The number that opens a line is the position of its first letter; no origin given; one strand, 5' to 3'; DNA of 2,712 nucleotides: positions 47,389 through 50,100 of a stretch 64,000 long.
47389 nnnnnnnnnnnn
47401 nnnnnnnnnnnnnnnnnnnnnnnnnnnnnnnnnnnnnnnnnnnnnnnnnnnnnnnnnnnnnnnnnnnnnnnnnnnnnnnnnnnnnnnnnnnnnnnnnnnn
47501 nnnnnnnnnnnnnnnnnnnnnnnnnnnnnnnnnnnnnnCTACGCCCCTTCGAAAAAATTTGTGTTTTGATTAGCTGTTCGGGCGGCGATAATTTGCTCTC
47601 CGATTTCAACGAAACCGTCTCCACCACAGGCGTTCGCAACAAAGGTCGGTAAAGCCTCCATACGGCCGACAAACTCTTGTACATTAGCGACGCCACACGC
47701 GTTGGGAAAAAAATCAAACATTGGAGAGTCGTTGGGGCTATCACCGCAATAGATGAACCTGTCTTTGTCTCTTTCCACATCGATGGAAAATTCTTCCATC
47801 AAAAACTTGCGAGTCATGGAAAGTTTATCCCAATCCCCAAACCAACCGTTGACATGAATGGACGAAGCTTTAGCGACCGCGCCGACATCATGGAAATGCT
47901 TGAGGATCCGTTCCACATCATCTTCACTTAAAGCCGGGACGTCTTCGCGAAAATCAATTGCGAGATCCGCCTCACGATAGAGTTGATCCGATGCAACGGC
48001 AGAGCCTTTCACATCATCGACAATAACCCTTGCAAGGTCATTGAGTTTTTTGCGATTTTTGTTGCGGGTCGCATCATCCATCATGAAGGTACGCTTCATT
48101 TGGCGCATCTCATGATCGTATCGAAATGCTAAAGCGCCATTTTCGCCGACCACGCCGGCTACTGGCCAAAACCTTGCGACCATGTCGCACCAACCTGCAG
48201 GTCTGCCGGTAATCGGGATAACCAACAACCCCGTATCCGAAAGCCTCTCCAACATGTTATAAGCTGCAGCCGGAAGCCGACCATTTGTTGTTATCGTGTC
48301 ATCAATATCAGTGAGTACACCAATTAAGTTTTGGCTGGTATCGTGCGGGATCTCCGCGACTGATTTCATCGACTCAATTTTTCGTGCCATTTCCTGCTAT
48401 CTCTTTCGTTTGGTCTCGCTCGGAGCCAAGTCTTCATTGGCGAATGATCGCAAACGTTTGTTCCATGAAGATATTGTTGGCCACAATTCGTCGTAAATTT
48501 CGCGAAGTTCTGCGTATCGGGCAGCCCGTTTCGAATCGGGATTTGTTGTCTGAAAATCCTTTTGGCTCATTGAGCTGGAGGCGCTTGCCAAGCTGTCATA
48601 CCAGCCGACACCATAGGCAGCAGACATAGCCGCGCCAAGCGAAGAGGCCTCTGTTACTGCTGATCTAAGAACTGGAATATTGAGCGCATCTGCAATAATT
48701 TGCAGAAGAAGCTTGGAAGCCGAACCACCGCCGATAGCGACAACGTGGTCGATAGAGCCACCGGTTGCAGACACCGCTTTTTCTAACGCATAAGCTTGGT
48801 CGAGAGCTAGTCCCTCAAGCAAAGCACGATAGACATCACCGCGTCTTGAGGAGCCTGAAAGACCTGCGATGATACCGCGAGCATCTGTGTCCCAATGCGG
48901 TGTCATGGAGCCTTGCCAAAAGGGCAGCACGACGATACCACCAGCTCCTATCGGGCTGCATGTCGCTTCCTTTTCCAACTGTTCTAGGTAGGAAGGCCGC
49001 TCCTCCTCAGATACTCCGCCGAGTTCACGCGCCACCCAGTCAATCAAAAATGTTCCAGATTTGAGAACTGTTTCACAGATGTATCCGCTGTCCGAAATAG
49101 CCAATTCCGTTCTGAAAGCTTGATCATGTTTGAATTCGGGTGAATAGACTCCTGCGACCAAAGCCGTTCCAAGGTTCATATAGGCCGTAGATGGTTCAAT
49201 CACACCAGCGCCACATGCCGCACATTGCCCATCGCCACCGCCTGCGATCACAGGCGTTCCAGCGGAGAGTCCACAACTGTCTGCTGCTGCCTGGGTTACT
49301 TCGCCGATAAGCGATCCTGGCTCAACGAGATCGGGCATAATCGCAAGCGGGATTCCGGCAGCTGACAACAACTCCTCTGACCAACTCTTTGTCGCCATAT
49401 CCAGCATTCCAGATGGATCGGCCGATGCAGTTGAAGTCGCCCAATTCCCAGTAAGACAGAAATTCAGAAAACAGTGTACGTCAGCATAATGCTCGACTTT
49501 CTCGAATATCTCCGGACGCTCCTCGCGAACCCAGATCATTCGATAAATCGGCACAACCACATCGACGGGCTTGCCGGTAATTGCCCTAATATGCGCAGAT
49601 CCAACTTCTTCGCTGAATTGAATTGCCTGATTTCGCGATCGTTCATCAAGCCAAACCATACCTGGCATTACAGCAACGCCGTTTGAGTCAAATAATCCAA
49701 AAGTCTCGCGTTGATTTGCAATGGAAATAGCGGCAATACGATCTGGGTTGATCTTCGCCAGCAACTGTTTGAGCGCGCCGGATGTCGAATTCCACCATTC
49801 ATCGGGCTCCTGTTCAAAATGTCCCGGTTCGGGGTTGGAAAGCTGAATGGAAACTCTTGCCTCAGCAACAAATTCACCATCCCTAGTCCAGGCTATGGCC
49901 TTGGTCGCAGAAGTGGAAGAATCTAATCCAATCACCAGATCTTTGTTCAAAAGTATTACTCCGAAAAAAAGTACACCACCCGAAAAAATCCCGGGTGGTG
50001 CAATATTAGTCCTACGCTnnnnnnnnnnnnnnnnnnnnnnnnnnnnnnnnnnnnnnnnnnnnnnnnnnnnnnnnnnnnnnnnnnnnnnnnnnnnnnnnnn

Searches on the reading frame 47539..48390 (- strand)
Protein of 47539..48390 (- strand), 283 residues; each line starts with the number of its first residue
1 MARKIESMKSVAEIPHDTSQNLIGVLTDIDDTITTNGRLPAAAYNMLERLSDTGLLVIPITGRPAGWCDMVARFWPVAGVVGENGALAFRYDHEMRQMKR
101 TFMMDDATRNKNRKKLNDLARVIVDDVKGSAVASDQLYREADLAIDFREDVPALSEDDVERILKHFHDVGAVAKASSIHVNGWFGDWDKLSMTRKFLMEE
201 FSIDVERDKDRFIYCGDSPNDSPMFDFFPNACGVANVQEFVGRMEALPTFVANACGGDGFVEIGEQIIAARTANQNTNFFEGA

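Call 9: search_protein_families(library=pfam, proteins=[window:47539-48390:-])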
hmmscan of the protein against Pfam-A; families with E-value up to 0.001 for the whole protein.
window:47539-48390:- (283 aa): 1 family
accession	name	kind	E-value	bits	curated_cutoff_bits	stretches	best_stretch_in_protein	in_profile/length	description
PF08282.18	Hydrolase_3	-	1.8e-08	34.9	20.9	1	25-105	1-82/255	haloacid dehalogenase-like hydrolase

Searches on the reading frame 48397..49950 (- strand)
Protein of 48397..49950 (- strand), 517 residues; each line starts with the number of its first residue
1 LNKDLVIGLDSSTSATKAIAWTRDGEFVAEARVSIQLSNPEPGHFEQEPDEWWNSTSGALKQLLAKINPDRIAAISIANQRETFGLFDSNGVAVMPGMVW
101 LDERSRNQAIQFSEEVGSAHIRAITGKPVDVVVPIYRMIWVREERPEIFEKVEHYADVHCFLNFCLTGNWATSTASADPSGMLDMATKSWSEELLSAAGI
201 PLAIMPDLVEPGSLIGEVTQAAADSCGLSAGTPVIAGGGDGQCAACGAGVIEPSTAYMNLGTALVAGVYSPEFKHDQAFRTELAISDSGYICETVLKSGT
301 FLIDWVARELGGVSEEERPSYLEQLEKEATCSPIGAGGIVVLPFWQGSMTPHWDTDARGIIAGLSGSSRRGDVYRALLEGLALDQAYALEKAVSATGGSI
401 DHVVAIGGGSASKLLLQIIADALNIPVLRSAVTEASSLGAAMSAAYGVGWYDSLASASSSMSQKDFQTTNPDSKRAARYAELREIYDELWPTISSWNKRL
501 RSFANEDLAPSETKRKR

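Call 9: search_protein_families(library=pfam, proteins=[window:48397-49950:-])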
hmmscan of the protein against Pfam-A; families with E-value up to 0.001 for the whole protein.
window:48397-49950:- (517 aa): 2 families
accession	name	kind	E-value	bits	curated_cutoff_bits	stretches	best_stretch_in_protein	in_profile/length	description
PF00370.27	FGGY_N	-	6.6e-56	190.1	28.8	1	6-247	2-245/245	FGGY family of carbohydrate kinases, N-terminal domain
PF02782.22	FGGY_C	-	1.9e-32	113.1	27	1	256-447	1-197/198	FGGY family of carbohydrate kinases, C-terminal domain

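Call 34: search_protein_families(library=ncbifam, proteins=[window:48397-49950:-], max_evalue=0.00001)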
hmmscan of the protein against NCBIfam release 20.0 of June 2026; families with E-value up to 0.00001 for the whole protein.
window:48397-49950:- (517 aa): 12 families
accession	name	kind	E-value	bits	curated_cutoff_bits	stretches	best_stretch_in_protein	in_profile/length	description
TIGR01312.1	XylB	equivalog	5.7e-96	321.9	380.25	1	7-489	1-479/481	xylulokinase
TIGR01311.1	glycerol_kin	equivalog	5.1e-62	209.8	590.35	1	5-483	2-487/496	glycerol kinase GlpK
NF008187.0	PRK10939.1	equivalog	3e-60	204.3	528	1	4-489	4-499/521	autoinducer-2 kinase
NF011601.0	PRK15027.1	equivalog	3.3e-56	190.7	912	1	6-490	2-476/484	xylulokinase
TIGR01314.1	gntK_FGGY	equivalog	4.1e-55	187.2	648.55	1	6-489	2-489/505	gluconokinase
NF000756.0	PRK00047.1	subfamily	6.5e-53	179.8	498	1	2-483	3-488/502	glycerol kinase GlpK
TIGR02628.1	fuculo_kin_coli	equivalog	7.1e-49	167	470.9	1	5-464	2-458/465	L-fuculokinase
NF003154.0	PRK04123.1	equivalog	4.8e-35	121.3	428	1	3-490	3-534/554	ribulokinase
TIGR01315.1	5C_CHO_kinase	subfamily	6.1e-34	117.6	408.7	2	6-247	2-262/541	FGGY family pentulose kinase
TIGR01234.1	L-ribulokinase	equivalog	4.1e-28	98.4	583.25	1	135-490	159-527/536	ribulokinase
TIGR02627.1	rhamnulo_kin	equivalog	6.6e-24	84.3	527.95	1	75-442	71-429/454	rhamnulokinase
NF007925.0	PRK10640.1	equivalog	1.5e-22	79.7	639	1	71-440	73-433/489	rhamnulokinase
